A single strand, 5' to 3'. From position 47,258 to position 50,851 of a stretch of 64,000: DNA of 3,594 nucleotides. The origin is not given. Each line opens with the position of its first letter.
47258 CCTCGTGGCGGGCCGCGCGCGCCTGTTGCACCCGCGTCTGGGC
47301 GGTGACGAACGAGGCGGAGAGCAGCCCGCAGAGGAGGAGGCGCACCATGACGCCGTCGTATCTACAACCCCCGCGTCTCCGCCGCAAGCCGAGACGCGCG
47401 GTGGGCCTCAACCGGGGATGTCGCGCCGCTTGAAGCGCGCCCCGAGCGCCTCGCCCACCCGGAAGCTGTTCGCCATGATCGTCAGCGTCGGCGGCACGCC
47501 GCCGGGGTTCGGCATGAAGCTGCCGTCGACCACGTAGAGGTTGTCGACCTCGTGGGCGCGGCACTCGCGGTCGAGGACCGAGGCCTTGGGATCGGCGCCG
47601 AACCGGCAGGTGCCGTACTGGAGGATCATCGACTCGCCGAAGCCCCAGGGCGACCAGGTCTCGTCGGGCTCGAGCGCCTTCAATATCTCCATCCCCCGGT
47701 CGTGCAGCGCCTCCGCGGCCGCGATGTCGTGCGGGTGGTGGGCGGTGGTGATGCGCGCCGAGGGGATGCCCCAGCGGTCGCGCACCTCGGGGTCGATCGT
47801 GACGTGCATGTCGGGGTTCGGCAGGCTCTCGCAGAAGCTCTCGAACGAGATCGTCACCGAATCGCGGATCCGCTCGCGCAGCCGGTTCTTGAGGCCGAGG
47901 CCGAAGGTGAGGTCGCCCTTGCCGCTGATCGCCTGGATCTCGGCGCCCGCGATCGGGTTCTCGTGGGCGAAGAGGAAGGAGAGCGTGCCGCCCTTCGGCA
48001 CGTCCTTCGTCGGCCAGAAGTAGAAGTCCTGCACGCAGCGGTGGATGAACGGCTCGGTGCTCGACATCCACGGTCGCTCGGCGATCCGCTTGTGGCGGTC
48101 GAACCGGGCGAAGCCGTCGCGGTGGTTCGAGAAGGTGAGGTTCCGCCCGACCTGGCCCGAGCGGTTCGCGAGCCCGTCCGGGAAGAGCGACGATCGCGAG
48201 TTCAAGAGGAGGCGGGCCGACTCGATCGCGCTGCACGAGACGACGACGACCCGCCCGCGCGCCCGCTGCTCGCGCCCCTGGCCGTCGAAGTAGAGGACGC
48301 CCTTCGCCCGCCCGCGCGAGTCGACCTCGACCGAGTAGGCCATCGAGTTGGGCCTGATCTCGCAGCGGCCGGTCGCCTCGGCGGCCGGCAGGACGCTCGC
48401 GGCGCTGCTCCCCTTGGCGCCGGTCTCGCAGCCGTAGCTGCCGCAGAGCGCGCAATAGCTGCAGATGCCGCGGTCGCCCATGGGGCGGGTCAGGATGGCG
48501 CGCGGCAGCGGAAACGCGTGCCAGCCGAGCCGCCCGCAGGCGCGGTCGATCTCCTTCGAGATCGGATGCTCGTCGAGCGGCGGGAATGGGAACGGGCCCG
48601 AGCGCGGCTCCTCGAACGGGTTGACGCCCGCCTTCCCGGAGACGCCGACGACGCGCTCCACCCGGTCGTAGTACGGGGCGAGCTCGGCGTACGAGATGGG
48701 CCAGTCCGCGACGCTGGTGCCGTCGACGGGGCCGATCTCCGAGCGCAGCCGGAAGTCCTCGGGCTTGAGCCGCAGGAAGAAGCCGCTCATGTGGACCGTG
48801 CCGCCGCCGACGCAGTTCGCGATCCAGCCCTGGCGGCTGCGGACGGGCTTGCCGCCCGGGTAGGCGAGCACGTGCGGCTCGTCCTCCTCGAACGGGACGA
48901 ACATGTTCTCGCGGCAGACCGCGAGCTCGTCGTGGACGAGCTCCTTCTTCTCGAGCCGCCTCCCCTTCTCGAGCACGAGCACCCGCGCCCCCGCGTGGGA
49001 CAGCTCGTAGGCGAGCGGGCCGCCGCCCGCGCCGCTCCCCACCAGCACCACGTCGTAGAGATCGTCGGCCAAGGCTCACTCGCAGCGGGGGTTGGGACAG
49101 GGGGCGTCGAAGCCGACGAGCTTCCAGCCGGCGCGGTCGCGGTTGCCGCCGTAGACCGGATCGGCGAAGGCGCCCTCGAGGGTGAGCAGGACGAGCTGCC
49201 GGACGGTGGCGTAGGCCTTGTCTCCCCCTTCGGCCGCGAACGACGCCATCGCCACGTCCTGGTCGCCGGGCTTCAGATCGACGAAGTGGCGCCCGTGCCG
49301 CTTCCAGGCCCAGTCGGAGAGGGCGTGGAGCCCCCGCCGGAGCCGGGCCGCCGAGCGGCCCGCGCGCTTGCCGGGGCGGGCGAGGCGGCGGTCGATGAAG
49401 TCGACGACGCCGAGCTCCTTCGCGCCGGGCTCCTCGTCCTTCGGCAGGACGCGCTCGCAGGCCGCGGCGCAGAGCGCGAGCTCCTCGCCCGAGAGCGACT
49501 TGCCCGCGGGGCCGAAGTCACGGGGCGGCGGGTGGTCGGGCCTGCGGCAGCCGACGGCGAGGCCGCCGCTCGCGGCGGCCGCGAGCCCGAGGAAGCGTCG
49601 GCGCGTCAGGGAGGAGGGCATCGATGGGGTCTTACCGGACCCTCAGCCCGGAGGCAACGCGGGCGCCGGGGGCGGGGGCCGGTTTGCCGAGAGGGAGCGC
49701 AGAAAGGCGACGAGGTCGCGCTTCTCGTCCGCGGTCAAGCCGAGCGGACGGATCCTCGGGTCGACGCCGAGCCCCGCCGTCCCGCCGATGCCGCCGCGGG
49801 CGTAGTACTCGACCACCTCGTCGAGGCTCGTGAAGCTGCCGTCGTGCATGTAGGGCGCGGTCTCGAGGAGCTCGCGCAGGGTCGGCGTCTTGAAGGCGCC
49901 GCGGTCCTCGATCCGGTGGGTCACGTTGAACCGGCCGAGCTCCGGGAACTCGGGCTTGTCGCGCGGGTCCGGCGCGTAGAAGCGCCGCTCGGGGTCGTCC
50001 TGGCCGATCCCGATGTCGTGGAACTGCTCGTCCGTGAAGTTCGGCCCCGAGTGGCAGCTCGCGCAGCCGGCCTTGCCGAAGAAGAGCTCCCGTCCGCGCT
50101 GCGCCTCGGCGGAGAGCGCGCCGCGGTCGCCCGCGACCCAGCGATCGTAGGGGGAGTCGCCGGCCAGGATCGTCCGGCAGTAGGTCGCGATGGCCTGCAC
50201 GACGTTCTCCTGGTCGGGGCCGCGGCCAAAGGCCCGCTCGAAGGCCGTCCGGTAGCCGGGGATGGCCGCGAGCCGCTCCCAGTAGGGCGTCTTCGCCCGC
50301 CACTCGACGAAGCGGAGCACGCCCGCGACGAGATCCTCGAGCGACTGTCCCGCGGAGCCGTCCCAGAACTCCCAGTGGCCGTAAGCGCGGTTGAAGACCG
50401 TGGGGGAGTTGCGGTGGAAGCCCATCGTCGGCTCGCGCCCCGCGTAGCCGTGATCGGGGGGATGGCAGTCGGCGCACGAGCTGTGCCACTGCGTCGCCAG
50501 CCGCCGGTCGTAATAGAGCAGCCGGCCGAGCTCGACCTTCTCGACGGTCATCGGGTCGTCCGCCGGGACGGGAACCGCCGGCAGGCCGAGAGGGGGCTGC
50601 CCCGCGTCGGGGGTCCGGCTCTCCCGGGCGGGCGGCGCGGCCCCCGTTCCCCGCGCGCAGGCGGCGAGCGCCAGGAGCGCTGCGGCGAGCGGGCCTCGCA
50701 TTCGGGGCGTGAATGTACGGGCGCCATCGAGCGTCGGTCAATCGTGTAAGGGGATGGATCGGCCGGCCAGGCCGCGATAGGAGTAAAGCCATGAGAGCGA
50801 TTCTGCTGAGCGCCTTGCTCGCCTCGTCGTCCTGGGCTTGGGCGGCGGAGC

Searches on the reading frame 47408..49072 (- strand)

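Call 65: search_protein_families(library=pfam, proteins=[window:47408-49072:-], max_evalue=0.0001)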
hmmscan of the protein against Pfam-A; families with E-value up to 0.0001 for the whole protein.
window:47408-49072:- (554 aa): 2 families
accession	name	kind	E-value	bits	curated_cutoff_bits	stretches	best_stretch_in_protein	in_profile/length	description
PF05199.19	GMC_oxred_C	-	5.4e-21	76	24.6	1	419-534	2-137/139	GMC oxidoreductase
PF00732.25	GMC_oxred_N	-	4.7e-12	46.6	23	1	126-313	58-214/218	GMC oxidoreductase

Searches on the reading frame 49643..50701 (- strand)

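Call 65: search_protein_families(library=pfam, proteins=[window:49643-50701:-], max_evalue=0.0001)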
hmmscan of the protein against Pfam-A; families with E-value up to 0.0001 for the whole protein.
window:49643-50701:- (352 aa): 2 families
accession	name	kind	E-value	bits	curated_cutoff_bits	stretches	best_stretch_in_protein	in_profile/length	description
PF03150.19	CCP_MauG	-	2.6e-35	122.7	25.6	1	54-193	2-148/149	Di-haem cytochrome c peroxidase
PF00034.26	Cytochrom_C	-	1.1e-07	33.5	21.3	0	262-338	16-90/90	Cytochrome c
